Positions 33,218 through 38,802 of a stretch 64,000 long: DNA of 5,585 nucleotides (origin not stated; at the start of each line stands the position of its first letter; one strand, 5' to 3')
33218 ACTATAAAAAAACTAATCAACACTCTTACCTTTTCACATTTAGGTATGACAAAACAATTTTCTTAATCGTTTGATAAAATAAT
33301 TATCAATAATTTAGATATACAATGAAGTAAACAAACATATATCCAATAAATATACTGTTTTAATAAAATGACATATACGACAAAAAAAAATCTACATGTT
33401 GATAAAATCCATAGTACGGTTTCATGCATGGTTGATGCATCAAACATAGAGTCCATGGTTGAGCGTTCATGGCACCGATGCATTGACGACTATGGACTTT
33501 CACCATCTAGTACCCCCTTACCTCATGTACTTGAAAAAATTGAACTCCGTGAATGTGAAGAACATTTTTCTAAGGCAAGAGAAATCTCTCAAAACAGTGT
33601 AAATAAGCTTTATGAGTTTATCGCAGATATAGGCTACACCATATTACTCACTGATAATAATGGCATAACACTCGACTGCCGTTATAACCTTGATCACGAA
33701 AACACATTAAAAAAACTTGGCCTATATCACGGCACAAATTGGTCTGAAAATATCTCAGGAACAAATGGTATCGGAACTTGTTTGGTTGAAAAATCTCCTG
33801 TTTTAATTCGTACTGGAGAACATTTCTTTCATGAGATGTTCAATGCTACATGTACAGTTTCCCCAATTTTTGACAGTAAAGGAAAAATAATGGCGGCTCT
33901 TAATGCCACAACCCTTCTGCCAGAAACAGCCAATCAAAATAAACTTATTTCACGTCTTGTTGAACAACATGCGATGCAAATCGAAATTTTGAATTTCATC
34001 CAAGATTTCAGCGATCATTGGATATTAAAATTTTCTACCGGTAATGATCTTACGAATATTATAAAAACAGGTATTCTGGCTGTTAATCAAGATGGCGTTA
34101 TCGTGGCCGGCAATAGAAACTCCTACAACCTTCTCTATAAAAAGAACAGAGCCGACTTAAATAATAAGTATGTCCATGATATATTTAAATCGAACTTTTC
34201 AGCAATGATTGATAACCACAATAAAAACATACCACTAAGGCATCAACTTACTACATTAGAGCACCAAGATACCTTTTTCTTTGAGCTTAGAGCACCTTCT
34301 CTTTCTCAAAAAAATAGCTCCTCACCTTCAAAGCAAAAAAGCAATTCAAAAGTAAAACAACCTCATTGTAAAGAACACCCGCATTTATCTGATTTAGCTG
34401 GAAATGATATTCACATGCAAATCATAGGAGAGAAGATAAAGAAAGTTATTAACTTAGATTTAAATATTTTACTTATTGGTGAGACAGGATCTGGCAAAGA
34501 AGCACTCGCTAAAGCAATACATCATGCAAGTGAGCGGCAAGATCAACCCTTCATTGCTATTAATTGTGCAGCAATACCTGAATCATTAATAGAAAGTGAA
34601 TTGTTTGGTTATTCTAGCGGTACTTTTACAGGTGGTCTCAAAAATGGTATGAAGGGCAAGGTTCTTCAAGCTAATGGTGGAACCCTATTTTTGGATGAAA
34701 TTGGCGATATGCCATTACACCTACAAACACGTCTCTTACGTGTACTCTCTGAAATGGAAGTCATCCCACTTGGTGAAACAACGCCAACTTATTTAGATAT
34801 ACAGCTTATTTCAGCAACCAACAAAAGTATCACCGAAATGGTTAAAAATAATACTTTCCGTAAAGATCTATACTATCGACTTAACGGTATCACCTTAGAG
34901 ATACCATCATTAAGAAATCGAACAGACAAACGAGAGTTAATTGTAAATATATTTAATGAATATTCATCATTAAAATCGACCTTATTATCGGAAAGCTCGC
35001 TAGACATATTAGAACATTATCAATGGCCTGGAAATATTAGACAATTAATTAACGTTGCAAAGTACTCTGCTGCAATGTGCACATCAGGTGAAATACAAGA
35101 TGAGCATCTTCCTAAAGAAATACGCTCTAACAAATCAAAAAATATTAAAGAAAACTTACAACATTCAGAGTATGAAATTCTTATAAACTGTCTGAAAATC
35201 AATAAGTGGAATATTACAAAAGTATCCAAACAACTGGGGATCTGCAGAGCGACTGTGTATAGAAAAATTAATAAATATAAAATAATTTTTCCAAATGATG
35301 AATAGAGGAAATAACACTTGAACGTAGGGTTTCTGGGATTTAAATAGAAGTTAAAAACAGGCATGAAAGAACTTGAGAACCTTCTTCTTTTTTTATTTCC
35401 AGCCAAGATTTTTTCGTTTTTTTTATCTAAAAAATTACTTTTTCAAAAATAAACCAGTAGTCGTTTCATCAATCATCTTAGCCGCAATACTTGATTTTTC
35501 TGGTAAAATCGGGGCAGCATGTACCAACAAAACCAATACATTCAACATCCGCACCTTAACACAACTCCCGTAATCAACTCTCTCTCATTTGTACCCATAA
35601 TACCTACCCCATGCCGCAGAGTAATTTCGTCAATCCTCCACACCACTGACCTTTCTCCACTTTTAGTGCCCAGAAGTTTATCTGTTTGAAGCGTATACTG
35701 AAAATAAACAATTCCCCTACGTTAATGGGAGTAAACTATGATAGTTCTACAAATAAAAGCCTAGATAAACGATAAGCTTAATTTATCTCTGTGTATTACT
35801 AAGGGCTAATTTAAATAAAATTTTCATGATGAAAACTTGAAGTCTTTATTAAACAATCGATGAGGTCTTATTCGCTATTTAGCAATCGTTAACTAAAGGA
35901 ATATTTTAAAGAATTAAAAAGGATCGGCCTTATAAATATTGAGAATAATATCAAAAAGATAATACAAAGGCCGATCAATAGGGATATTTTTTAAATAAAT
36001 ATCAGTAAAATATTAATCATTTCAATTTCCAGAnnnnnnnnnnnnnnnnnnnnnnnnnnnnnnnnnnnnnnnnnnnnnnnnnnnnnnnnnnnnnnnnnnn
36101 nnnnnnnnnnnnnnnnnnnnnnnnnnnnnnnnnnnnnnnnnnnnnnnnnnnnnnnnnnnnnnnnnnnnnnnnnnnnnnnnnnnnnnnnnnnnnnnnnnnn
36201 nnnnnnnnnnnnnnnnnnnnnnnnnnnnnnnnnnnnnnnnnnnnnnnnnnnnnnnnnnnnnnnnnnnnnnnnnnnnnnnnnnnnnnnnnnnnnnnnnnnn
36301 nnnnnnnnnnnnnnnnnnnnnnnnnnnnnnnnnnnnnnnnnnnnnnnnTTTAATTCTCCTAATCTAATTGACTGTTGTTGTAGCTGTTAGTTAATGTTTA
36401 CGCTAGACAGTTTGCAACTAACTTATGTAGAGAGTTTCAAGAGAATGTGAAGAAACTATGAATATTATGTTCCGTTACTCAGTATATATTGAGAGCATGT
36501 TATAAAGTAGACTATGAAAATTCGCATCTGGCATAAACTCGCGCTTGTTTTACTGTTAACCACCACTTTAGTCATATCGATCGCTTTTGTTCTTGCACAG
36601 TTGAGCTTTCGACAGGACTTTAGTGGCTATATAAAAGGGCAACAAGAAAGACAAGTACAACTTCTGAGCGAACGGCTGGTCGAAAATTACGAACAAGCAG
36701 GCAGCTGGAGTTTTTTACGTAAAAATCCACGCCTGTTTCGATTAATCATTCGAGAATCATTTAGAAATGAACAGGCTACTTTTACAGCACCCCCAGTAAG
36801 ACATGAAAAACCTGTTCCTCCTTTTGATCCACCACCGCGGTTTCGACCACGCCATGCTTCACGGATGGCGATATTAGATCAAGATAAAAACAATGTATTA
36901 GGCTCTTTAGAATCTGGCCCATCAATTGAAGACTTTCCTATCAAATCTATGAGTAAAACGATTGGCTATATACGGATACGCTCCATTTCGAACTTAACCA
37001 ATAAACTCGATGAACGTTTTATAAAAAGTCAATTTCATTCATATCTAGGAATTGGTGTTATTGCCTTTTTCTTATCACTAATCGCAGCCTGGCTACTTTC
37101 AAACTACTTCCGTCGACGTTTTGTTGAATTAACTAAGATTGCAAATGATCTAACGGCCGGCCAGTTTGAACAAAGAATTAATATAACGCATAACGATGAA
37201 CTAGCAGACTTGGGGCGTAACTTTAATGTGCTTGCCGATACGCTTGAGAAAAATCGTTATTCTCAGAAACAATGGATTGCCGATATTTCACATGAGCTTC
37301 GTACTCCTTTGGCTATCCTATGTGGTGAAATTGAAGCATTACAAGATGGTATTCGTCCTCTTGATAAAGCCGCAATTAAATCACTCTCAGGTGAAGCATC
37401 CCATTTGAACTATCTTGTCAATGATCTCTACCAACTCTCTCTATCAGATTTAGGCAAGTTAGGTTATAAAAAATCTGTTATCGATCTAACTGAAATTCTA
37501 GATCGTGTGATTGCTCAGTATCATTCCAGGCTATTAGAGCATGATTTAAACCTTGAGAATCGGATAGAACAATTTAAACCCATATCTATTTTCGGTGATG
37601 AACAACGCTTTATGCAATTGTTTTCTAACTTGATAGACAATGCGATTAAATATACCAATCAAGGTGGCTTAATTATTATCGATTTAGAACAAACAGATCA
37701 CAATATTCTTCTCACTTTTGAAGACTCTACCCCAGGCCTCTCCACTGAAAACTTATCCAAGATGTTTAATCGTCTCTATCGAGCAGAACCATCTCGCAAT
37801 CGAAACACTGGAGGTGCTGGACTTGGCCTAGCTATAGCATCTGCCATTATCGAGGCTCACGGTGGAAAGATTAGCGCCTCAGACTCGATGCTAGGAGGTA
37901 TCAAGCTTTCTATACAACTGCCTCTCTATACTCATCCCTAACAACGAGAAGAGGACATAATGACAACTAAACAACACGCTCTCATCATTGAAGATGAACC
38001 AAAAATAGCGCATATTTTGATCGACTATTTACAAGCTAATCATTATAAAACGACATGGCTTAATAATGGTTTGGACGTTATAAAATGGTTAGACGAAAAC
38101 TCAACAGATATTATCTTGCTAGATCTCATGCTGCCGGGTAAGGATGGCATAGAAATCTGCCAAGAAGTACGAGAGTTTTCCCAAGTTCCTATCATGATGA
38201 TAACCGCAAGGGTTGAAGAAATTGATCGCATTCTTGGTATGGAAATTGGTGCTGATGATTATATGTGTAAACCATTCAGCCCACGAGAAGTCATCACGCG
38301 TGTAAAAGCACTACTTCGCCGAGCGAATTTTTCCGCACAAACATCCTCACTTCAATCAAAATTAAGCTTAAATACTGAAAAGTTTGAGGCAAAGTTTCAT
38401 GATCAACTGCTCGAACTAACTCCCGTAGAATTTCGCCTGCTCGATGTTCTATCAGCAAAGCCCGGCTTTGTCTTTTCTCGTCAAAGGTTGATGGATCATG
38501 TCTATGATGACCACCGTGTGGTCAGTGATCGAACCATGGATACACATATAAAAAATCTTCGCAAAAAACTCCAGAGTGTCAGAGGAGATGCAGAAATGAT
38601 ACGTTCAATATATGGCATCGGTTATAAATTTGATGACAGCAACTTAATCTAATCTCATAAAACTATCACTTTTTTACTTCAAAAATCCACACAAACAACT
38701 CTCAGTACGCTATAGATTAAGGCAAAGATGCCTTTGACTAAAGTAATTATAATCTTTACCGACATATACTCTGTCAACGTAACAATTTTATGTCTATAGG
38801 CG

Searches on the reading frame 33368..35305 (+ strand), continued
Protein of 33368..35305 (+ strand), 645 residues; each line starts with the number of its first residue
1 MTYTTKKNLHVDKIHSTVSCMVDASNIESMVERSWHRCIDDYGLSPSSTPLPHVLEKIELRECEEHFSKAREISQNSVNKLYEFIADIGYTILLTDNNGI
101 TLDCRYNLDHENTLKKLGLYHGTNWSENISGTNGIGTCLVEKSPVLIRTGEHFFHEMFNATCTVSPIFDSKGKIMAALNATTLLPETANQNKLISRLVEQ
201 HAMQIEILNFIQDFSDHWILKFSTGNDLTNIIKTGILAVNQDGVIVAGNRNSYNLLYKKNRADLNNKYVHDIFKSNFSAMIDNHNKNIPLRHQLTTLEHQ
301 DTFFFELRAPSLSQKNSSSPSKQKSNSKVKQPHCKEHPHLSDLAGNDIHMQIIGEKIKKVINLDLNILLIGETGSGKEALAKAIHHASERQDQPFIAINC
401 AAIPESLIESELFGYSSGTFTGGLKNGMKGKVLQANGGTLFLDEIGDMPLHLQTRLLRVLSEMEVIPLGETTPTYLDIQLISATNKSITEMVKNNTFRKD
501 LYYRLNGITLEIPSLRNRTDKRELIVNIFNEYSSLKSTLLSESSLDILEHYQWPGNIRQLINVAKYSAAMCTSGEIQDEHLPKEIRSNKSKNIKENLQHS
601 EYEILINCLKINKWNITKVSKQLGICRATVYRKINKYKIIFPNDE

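Call 30: find_encoding_contigs(protein=P0011, flank=10000, max_places=1)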
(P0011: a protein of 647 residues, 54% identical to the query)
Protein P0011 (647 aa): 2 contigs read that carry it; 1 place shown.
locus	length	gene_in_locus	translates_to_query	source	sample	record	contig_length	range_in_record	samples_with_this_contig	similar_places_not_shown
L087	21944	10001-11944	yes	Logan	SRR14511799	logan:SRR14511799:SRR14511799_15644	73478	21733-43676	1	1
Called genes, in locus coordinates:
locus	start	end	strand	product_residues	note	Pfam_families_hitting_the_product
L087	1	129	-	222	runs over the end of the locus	PF02589:LUD_dom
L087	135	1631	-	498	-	PF02589:LUD_dom, PF13187:Fer4_9 (faint), PF12837:Fer4_6 (faint), PF12838:Fer4_7 (weak), PF13183:Fer4_8, PF13237:Fer4_10 (faint), PF13534:Fer4_17 (weak)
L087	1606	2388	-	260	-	PF02754:CCG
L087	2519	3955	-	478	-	PF00171:Aldedh, PF05893:LuxC (weak)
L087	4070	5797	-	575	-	PF01011:PQQ, PF13360:PQQ_2, PF13570:Beta-prop_ACSF4 (faint), PF13360:PQQ_2 (weak), PF01011:PQQ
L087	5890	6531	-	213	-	PF00355:Rieske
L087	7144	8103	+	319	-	-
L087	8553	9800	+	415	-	-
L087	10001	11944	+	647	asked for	PF26965:MimR_N, PF01590:GAF, PF00158:Sigma54_activat, PF14532:Sigma54_activ_2, PF07728:AAA_5 (weak), PF25601:AAA_lid_14, PF02954:HTH_8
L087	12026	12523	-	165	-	-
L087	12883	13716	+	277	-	PF13442:Cytochrome_CBB3, PF00034:Cytochrom_C, PF13442:Cytochrome_CBB3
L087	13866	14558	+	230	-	PF09365:DUF2461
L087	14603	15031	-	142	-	PF13414:TPR_11 (faint), PF14559:TPR_19 (faint), PF13431:TPR_17 (faint)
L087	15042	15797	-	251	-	PF00106:adh_short, PF08659:KR, PF13561:adh_short_C2, PF23441:SDR (weak)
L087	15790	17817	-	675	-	PF00580:UvrD-helicase, PF01443:Viral_helicase1 (faint), PF13245:AAA_19, PF13604:AAA_30 (faint), PF13361:UvrD_C, PF13538:UvrD_C_2 (weak)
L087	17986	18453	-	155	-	-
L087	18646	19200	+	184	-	PF01227:GTP_cyclohydroI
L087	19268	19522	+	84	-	-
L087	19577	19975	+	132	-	PF09335:VTT_dom (weak)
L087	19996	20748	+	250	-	PF06271:RDD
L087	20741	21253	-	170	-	-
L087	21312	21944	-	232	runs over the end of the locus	PF02390:Methyltransf_4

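Call 31: find_encoding_contigs(protein=P0012, flank=10000, max_places=1)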
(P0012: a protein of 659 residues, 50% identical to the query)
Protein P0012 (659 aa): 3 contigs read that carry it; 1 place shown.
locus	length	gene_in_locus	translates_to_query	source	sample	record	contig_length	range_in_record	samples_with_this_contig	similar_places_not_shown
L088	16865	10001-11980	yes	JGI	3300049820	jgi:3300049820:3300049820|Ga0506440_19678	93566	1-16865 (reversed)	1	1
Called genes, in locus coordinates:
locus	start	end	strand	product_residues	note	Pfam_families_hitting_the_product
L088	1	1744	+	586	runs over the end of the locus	PF01011:PQQ, PF13360:PQQ_2, PF13570:Beta-prop_ACSF4 (faint), PF01011:PQQ, PF13360:PQQ_2 (weak)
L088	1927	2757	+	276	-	PF00034:Cytochrom_C (weak), PF13442:Cytochrome_CBB3 (faint)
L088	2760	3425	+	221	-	-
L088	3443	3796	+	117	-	PF04828:GFA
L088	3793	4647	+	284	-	PF13501:SoxY, PF08770:SoxZ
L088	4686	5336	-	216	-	PF02589:LUD_dom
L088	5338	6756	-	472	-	PF02589:LUD_dom, PF13187:Fer4_9 (faint), PF13183:Fer4_8, PF13237:Fer4_10 (faint), PF12838:Fer4_7 (faint), PF13534:Fer4_17 (weak), PF11870:LutB_C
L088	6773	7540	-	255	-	PF02754:CCG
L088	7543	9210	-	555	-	PF02652:Lactate_perm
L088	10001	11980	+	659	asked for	PF26965:MimR_N, PF00158:Sigma54_activat, PF14532:Sigma54_activ_2, PF25601:AAA_lid_14, PF02954:HTH_8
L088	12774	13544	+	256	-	PF00561:Abhydrolase_1, PF00975:Thioesterase (weak), PF07819:PGAP1, PF12146:Hydrolase_4, PF12697:Abhydrolase_6, PF03096:Ndr (weak), PF00756:Esterase (weak)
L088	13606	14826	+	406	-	PF00764:Arginosuc_synth, PF20979:Arginosuc_syn_C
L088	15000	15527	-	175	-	PF05068:MtlR (weak)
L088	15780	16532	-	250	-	-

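Call 38: find_encoding_contigs(protein=P0001, flank=10000, max_places=3)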
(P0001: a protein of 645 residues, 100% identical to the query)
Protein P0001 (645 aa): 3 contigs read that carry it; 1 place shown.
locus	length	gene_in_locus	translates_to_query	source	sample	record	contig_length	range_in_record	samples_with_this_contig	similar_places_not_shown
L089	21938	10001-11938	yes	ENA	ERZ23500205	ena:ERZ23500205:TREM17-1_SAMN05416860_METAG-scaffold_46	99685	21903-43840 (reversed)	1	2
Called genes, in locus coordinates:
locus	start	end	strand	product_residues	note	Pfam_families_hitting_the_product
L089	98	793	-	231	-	-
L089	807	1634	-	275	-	PF00034:Cytochrom_C (weak), PF13442:Cytochrome_CBB3 (weak)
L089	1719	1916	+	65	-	-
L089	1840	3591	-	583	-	PF01011:PQQ, PF13360:PQQ_2, PF13570:Beta-prop_ACSF4 (faint), PF01011:PQQ, PF13360:PQQ_2 (weak)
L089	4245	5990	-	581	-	PF01565:FAD_binding_4 (faint), PF09330:Lact-deh-memb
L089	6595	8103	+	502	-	PF00171:Aldedh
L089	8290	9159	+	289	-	PF13501:SoxY, PF08770:SoxZ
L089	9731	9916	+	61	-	-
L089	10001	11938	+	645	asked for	PF26965:MimR_N, PF01078:Mg_chelatase (faint), PF00158:Sigma54_activat, PF14532:Sigma54_activ_2, PF07728:AAA_5 (weak), PF25601:AAA_lid_14, PF02954:HTH_8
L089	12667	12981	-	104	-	-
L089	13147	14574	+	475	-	PF00672:HAMP, PF00512:HisKA, PF02518:HATPase_c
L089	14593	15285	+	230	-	PF00072:Response_reg, PF00486:Trans_reg_C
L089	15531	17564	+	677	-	PF08495:FIST, PF10442:FIST_C, PF00015:MCPsignal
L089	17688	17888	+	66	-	-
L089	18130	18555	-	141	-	PF01548:DEDD_Tnp_IS110 (weak)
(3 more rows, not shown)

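Call 40: search_protein_families(library=ncbifam, proteins=[L085:5331-6767:+, L085:2724-3380:+, L085:3471-5198:+, L086:8523-9755:+, L086:7023-8108:+, L001:2156-3661:-], max_evalue=0.00001)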
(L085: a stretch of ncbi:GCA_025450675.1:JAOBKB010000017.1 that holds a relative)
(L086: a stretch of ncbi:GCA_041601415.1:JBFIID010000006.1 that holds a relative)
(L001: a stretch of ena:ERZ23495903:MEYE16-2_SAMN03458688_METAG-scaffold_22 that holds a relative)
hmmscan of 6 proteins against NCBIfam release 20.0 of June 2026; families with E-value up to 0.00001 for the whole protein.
L085:5331-6767:+ (478 aa): 45 families (the best 25 are shown)
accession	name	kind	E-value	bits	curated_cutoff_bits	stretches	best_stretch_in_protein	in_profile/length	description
NF007497.0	PRK10090.1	equivalog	8e-233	773.5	500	1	3-477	4-478/480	aldehyde dehydrogenase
NF010000.0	PRK13473.1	subfamily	1.3e-134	449.4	615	1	7-475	4-471/475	aminobutyraldehyde dehydrogenase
NF040792.1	glyc_ald_dh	equivalog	4e-129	431.7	760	1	8-477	3-474/488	D-glyceraldehyde dehydrogenase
TIGR01804.1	BADH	equivalog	2.1e-126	422.2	668.6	1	9-471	1-466/467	betaine-aldehyde dehydrogenase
TIGR01780.1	SSADH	subfamily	3e-126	421.9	646.35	1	24-471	1-447/448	succinate-semialdehyde dehydrogenase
NF009725.0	PRK13252.1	equivalog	1.2e-119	399.9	593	1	4-477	5-480/488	betaine-aldehyde dehydrogenase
NF040648.1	lactal_redase_Meth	equivalog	1.7e-115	386.7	650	1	9-476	2-462/463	lactaldehyde dehydrogenase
NF042993.1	AlphKGSA_gudD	equivalog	4.9e-115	385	770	1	4-457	2-460/481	alpha-ketoglutaric semialdehyde dehydrogenase GucD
TIGR02299.1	HpaE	equivalog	2.9e-111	372.5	638.35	1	7-476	2-476/488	5-carboxymethyl-2-hydroxymuconate semialdehyde dehydrogenase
NF045735.1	PaDhStyDPseudo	equivalog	4.3e-111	371.9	850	1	9-476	6-481/483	phenylacetaldehyde dehydrogenase StyD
TIGR03216.1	OH_muco_semi_DH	equivalog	4e-110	368.7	693.25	1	7-477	2-480/481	2-hydroxymuconic semialdehyde dehydrogenase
NF008415.0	PRK11241.1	equivalog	1e-109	367.4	828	1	8-474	13-478/482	NADP-dependent succinate-semialdehyde dehydrogenase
NF052305.1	DioxValDhHalo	equivalog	1.4e-109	367.2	750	1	5-440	4-442/483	2,5-dioxovalerate dehydrogenase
NF006916.0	PRK09407.1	equivalog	1e-108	364.2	521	1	15-475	29-491/526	succinic semialdehyde dehydrogenase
TIGR03374.1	ABALDH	equivalog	2.3e-106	356.4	909.3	1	8-474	4-469/472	aminobutyraldehyde dehydrogenase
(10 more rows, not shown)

L085:2724-3380:+ (218 aa): 5 families
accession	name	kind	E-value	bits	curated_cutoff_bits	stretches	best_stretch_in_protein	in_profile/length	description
NF050121.1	bc1_QcrA_actin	exception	1.9e-24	86.8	275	1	9-213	106-314/319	cytochrome bc1 complex Rieske iron-sulfur subunit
TIGR02694.1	arsenite_ox_S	equivalog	3.9e-13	49.4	95.65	1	140-200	51-110/129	arsenate reductase (azurin) small subunit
NF010001.0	PRK13474.1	subfamily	1.4e-09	37.5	154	1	145-204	105-161/178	cytochrome b6-f complex iron-sulfur subunit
NF045928.1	Cytb6fFeSPetC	equivalog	1.4e-09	37.5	250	1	145-200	106-158/179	cytochrome b6-f complex iron-sulfur subunit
TIGR01416.1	Rieske_proteo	equivalog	1.8e-09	37.8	97.4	1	128-196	97-166/176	ubiquinol-cytochrome c reductase iron-sulfur subunit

L085:3471-5198:+ (575 aa): 6 families
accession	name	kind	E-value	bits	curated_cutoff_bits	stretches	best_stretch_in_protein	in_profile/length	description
TIGR03075.1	PQQ_enz_alc_DH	subfamily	4.1e-166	553.7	480.05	1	28-541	4-529/530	PQQ-dependent dehydrogenase, methanol/ethanol family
TIGR04528.1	acido_non_PQQ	subfamily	4.1e-111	372.2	650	1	38-539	1-485/493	acido-empty-quinoprotein group A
TIGR03074.1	PQQ_membr_DH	subfamily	2.4e-54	184.4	832.65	3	173-347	324-502/783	membrane-bound PQQ-dependent dehydrogenase, glucose/quinate/shikimate family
TIGR03300.1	assembly_YfgL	equivalog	6.3e-21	74.5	285.2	1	85-168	139-219/377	outer membrane protein assembly factor BamB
NF008351.0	PRK11138.1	equivalog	5.1e-17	61.4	423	1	72-216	47-186/394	outer membrane protein assembly factor BamB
NF053615.1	SerThrKinAfsKStmc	equivalog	4.6e-10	38.8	1300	1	82-215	565-729/809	protein serine/threonine kinase AfsK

L086:8523-9755:+ (410 aa): 0 families

L086:7023-8108:+ (361 aa): 0 families

L001:2156-3661:- (501 aa): 41 families (the best 25 are shown)
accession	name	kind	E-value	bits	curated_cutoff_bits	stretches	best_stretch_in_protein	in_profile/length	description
NF010000.0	PRK13473.1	subfamily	4.6e-127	424.5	615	1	25-495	5-468/475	aminobutyraldehyde dehydrogenase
TIGR01804.1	BADH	equivalog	5.3e-124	414.2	668.6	1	26-491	1-463/467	betaine-aldehyde dehydrogenase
TIGR02299.1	HpaE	equivalog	6.6e-117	391.1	638.35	1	25-489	3-469/488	5-carboxymethyl-2-hydroxymuconate semialdehyde dehydrogenase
NF045735.1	PaDhStyDPseudo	equivalog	3.3e-116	388.8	850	1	25-481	5-464/483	phenylacetaldehyde dehydrogenase StyD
NF045736.1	PaDhStyDRhodo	equivalog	2.1e-113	379.4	800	1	24-480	4-459/479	phenylacetaldehyde dehydrogenase StyD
NF009725.0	PRK13252.1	equivalog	1.9e-112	376.2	593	1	21-497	5-477/488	betaine-aldehyde dehydrogenase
NF050026.1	AcaldDHExaC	equivalog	1.1e-108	364.1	900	1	22-481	15-476/503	acetaldehyde dehydrogenase ExaC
TIGR03216.1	OH_muco_semi_DH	equivalog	3.6e-108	362.3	693.25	1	25-489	3-472/481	2-hydroxymuconic semialdehyde dehydrogenase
TIGR03374.1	ABALDH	equivalog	5.1e-99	332.2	909.3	1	25-491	4-463/472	aminobutyraldehyde dehydrogenase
NF007352.0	PRK09847.1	equivalog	1.9e-98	330.2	850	1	12-489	10-481/495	aldehyde dehydrogenase PuuC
NF007497.0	PRK10090.1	equivalog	1e-96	324.6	500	1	21-497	5-475/480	aldehyde dehydrogenase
TIGR01780.1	SSADH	subfamily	2.3e-95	320.1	646.35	1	42-492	1-445/448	succinate-semialdehyde dehydrogenase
NF006916.0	PRK09407.1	equivalog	1.8e-91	307.4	521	1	35-498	31-491/526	succinic semialdehyde dehydrogenase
NF052305.1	DioxValDhHalo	equivalog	2.3e-90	303.8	750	1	24-476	6-457/483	2,5-dioxovalerate dehydrogenase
NF042993.1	AlphKGSA_gudD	equivalog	6.2e-87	292.3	770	1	22-476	3-457/481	alpha-ketoglutaric semialdehyde dehydrogenase GucD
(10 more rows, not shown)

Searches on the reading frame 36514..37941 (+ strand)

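Call 4: search_protein_families(library=pfam, proteins=[window:36514-37941:+])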
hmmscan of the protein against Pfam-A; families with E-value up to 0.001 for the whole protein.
window:36514-37941:+ (475 aa): 4 families
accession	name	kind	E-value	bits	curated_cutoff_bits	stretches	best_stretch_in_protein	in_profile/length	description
PF02518.31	HATPase_c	-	5.6e-24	85.2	26.4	1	361-472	1-110/111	Histidine kinase-, DNA gyrase B-, and HSP90-like ATPase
PF00512.31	HisKA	-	1e-11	45.1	26.9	1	251-312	2-64/66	His Kinase A (phospho-acceptor) domain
PF00672.30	HAMP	-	1.2e-08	35.5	25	1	195-245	2-52/53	HAMP domain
PF14501.12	HATPase_c_5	-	4.4e-05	23.8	22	1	366-455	6-88/102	GHKL domain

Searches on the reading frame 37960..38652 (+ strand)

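Call 4: search_protein_families(library=pfam, proteins=[window:37960-38652:+])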
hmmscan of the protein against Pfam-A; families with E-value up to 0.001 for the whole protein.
window:37960-38652:+ (230 aa): 2 families
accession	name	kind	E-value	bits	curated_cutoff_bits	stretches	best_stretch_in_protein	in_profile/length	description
PF00072.30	Response_reg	-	3.6e-26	91.9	30.2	1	8-115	2-110/111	Response regulator receiver domain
PF00486.34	Trans_reg_C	-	8.1e-22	77.5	26.2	1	149-224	2-77/77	Transcriptional regulatory protein, C terminal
